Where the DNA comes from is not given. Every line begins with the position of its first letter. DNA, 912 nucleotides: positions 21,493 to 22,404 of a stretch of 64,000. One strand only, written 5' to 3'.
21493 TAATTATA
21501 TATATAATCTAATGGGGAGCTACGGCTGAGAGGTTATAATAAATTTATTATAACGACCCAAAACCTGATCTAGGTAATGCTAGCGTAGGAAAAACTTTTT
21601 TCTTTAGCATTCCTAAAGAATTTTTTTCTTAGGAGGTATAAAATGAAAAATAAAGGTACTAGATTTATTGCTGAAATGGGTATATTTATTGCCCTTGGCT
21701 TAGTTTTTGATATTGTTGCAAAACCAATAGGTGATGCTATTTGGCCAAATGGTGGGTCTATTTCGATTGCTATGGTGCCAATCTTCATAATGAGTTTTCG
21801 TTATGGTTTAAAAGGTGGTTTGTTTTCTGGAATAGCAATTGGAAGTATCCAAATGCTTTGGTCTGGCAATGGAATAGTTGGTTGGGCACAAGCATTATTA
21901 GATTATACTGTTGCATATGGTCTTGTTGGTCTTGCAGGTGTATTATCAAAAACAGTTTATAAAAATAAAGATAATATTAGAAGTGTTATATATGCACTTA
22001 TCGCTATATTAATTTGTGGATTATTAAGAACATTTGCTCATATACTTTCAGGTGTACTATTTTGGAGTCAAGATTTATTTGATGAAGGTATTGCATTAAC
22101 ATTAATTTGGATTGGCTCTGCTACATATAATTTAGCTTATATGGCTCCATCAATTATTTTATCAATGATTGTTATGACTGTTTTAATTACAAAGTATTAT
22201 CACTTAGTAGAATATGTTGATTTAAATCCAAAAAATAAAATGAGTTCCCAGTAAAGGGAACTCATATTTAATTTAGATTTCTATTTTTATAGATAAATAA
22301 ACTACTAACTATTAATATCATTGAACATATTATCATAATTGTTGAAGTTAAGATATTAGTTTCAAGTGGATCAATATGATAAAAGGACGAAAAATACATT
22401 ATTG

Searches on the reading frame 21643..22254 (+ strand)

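Call 74: search_protein_families(library=pfam, max_evalue=0.00001, proteins=[window:21643-22254:+])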
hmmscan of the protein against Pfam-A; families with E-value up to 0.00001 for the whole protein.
window:21643-22254:+ (203 aa): 1 family
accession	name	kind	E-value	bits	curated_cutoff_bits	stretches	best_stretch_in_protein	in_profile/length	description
PF09515.15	Thia_YuaJ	-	2.4e-36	126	25.8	1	9-188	1-175/177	Thiamine transporter protein (Thia_YuaJ)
